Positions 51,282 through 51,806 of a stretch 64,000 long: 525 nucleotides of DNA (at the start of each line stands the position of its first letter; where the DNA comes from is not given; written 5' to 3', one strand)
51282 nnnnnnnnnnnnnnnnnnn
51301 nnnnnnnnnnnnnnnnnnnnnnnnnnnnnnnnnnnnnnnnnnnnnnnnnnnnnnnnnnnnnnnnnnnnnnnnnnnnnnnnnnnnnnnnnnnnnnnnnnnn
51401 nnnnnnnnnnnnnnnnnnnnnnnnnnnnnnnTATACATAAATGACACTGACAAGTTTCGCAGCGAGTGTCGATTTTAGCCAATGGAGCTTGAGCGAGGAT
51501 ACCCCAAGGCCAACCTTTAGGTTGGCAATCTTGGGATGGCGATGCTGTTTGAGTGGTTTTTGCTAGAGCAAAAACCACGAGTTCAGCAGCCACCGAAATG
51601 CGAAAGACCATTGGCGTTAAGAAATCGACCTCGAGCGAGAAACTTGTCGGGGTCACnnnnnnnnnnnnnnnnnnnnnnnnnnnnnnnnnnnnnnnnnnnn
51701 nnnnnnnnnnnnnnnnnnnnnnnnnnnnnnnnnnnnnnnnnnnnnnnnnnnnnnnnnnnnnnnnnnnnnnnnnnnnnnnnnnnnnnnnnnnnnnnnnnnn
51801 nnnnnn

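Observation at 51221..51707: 487-nt ORF-free, GC-rich, highly structured intergenic island between the HD-GYP operon and the pyrG promoter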

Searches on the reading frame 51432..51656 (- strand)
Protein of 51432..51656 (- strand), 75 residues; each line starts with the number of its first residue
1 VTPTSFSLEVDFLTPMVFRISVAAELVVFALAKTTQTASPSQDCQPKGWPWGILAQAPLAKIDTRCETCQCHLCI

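Call 44: search_protein_families(library=pfam, proteins=[window:51432-51656:-], max_evalue=1)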
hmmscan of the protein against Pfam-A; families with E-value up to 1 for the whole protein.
seq(75 aa): 0 families

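Call 64: find_homologous_proteins(query=window:51432-51656:-, max_evalue=10)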
Query seq(75 aa) (75 aa): 25 proteins with E <= 10 among 25 candidates.
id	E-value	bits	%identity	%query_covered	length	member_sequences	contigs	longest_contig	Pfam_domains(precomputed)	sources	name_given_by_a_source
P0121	4.2e-29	118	85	89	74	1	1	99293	-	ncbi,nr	ncbi:MAG: hypothetical protein PHP73_05170 [Candidatus Omnitrophica bacterium]|nr:hypothetical prote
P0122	1.9e-22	96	71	91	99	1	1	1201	-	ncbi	-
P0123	1.4e-19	87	65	99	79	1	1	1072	-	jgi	jgi:hypothetical protein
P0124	9.8e-19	85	76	77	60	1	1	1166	-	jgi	-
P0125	1.0e-18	85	67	92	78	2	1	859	-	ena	-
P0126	4.7e-18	83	76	76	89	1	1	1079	-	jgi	jgi:hypothetical protein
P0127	2.3e-17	80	67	87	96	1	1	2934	-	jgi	-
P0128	2.5e-17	80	65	91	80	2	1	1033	-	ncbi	-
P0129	3.9e-17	80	79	63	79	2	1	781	-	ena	-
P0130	1.2e-16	78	76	72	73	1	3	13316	-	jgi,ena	jgi:hypothetical protein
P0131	6.7e-16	76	71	77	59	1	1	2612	-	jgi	jgi:hypothetical protein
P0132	3.2e-15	74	60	95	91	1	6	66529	-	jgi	-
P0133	5.6e-15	73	66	80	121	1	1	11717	-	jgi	-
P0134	3.9e-14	70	70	73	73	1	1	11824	-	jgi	-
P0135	5.0e-13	67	72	63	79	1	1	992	-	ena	-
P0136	6.1e-13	66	64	80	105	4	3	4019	-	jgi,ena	-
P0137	1.3e-12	65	67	76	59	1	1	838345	-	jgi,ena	-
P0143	2.8e-6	45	52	89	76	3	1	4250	-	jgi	jgi:hypothetical protein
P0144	1.9e-4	39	50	83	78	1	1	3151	-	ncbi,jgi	jgi:hypothetical protein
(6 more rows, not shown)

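Call 65: find_encoding_contigs(protein=P0121, flank=10000, max_places=3)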
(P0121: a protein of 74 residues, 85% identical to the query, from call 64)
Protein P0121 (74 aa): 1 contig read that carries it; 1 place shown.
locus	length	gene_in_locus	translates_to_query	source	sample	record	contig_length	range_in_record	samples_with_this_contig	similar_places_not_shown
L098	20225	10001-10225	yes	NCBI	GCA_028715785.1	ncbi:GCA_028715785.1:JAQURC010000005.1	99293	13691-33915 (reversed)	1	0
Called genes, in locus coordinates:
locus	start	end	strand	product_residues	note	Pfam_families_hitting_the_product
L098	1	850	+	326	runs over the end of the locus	PF00579:tRNA-synt_1b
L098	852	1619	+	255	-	PF02616:SMC_ScpA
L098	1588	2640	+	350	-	PF05496:RuvB_N, PF07728:AAA_5 (weak), PF00004:AAA, PF17864:AAA_lid_4, PF05491:WHD_RuvB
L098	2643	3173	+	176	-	PF02677:QueH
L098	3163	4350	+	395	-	PF02638:GHL10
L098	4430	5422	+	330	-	PF02547:Queuosine_synth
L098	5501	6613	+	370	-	PF01702:TGT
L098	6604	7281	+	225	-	PF01746:tRNA_m1G_MT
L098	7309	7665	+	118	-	PF01245:Ribosomal_L19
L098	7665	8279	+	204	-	PF01351:RNase_HII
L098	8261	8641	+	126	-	PF08378:NERD (weak), PF02021:UPF0102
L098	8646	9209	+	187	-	PF04961:FTCD_C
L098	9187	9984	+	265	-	PF00763:THF_DHG_CYH, PF02882:THF_DHG_CYH_C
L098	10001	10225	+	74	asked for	-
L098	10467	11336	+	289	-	PF02219:MTHFR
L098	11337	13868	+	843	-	PF18537:CODH_A_N, PF03598:CdhC, PF19436:ACS_CODH_B_C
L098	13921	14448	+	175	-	PF14559:TPR_19 (faint), PF13424:TPR_12 (weak), PF13414:TPR_11, PF13431:TPR_17 (weak), PF00515:TPR_1 (weak), PF13181:TPR_8 (weak), PF13432:TPR_16 (weak), PF13431:TPR_17 (weak), +5 more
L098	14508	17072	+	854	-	PF02739:5_3_exonuc_N, PF01367:5_3_exonuc, PF22619:DNA_polI_exo1, PF00476:DNA_pol_A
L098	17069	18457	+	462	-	PF08323:Glyco_transf_5, PF00534:Glycos_transf_1, PF13692:Glyco_trans_1_4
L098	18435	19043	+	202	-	PF13401:AAA_22 (faint), PF01121:CoaE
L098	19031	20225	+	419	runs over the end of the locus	PF07498:Rho_N, PF07497:Rho_RNA_bind, PF00006:ATP-synt_ab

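Call 66: find_encoding_contigs(protein=P0137, flank=10000, max_places=3)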
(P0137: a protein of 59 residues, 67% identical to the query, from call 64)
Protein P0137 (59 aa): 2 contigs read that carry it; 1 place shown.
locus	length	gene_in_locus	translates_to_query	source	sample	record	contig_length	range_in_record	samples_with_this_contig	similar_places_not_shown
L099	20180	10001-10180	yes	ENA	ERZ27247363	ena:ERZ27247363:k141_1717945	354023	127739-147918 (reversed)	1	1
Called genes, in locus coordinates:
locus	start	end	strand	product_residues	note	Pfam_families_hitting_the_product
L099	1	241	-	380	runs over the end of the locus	-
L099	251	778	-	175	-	-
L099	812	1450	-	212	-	PF04509:CheC (faint)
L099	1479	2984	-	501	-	PF01743:PolyA_pol, PF12627:PolyA_pol_RNAbd, PF01966:HD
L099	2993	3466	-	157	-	PF00149:Metallophos, PF12850:Metallophos_2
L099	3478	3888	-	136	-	PF02577:BFN_dom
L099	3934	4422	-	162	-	PF22811:Zn_ribbon_NrdR, PF03477:ATP-cone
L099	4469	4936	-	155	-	PF00383:dCMP_cyt_deam_1, PF14437:MafB19-deam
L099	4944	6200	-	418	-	PF00464:SHMT, PF00155:Aminotran_1_2 (weak), PF01212:Beta_elim_lyase (weak)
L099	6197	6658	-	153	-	PF02502:LacAB_rpiB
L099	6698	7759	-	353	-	PF01300:Sua5_yciO_yrdC, PF01451:LMWPc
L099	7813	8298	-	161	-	PF00731:AIRC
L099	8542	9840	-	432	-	PF02844:GARS_N, PF01071:GARS_A, PF02222:ATP-grasp, PF02786:CPSase_L_D2 (weak), PF08442:ATP-grasp_2, PF08443:RimK (weak), PF02843:GARS_C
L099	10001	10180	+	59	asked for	-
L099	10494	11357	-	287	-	PF01145:Band_7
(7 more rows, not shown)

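Call 67: find_encoding_contigs(protein=P0132, flank=6000, max_places=8)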
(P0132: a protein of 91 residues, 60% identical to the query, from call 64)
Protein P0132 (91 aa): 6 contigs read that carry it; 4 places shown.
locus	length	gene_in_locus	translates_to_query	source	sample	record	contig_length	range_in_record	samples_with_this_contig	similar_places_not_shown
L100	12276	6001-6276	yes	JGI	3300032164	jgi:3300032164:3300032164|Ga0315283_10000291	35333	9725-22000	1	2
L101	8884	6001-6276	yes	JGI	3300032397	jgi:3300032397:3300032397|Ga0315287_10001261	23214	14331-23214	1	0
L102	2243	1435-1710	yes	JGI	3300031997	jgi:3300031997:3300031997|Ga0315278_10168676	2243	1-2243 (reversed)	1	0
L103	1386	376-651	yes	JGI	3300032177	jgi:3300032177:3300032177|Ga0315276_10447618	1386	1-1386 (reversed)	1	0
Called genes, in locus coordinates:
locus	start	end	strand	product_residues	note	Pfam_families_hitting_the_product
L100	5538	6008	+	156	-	PF10543:ORF6N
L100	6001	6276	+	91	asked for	-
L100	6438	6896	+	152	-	PF08308:PEGA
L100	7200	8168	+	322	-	PF01207:Dus, PF00977:His_biosynth (weak)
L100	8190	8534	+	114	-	-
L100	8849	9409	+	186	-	PF07719:TPR_2 (faint), PF13432:TPR_16, PF13181:TPR_8 (faint), PF13414:TPR_11, PF13431:TPR_17 (weak), PF00515:TPR_1 (weak)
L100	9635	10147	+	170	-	PF10050:DUF2284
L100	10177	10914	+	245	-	-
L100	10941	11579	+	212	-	PF00076:RRM_1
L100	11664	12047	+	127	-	PF03692:CxxCxxCC (weak)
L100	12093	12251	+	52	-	-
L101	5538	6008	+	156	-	PF10543:ORF6N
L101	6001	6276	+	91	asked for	-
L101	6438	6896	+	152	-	PF08308:PEGA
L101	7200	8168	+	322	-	PF01207:Dus, PF00977:His_biosynth (weak)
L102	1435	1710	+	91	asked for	-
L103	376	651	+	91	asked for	-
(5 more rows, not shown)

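Call 70: find_encoding_contigs(protein=P0143, flank=3000, max_places=5)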
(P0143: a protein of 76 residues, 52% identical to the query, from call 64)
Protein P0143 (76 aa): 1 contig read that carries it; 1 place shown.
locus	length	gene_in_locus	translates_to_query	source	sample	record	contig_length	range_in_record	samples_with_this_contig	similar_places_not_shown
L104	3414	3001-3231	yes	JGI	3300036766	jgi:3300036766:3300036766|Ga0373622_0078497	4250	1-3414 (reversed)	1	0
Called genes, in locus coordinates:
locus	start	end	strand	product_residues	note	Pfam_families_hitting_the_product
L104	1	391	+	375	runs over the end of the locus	PF04389:Peptidase_M28, PF01546:Peptidase_M20, PF07687:M20_dimer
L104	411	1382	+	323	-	PF09754:PAC2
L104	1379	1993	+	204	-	PF00702:Hydrolase, PF13419:HAD_2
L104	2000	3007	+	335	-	PF00586:AIRS, PF02769:AIRS_C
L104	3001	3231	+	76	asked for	-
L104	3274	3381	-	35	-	-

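Call 71: find_encoding_contigs(protein=P0144, flank=3000, max_places=5)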
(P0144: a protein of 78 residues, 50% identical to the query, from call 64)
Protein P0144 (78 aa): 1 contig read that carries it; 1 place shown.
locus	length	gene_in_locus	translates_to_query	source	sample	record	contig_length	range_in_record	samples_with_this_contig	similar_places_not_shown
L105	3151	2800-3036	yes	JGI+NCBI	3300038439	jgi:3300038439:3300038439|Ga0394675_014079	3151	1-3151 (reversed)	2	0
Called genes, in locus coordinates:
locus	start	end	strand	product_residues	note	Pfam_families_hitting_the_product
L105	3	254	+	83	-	?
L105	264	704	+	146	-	PF10604:Polyketide_cyc2 (weak), PF03364:Polyketide_cyc (weak)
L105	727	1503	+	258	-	PF00106:adh_short, PF08659:KR, PF23441:SDR (weak), PF13561:adh_short_C2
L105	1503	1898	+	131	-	-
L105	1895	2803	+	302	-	PF04909:Amidohydro_2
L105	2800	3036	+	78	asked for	-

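Call 84: list_cluster_members(proteins=[P0121, P0122, P0128, P0144, P0130, P0137, P0133, P0134, P0127, P0136])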
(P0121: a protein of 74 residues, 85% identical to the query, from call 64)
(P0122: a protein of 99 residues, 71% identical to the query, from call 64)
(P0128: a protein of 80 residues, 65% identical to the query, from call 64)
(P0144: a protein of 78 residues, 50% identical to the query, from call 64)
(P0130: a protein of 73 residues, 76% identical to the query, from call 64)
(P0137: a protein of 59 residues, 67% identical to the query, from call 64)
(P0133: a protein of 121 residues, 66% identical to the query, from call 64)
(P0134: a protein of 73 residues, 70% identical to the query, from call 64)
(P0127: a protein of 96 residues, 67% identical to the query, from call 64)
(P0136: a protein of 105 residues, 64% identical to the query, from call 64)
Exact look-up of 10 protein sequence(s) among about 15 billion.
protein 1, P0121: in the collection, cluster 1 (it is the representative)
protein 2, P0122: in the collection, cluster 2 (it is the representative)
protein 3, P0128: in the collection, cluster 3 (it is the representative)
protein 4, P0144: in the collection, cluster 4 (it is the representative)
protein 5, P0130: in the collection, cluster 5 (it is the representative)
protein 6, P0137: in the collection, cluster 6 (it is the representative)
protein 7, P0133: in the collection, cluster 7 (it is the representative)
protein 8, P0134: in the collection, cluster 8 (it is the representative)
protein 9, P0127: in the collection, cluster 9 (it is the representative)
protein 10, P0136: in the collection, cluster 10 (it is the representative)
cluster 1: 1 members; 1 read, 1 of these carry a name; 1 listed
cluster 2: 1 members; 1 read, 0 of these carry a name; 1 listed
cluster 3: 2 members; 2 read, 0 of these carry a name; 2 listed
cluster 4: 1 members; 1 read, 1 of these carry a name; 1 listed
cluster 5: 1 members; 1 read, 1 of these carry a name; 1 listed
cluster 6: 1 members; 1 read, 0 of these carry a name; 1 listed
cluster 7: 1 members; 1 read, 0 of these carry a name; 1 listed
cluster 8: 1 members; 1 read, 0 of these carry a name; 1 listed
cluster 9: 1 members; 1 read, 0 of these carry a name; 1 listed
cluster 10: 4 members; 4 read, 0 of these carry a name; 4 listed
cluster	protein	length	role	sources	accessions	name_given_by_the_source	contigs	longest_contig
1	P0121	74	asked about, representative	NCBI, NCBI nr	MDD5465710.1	MAG: hypothetical protein PHP73_05170 [Candidatus Omnitrophica bacterium] | hypothetical protein [Candidatus Omnitrophota bacterium]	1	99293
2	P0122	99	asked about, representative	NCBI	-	-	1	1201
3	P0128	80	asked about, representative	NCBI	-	-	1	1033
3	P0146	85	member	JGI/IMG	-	-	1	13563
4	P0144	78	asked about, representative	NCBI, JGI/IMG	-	hypothetical protein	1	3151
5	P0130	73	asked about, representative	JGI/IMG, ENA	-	hypothetical protein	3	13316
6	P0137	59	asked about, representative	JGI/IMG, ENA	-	-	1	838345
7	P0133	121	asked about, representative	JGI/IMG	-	-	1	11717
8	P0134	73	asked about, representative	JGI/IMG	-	-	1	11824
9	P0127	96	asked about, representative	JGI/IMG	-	-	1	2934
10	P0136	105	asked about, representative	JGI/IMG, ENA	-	-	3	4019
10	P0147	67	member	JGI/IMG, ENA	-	-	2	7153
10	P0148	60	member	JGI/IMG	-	-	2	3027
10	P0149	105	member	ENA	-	-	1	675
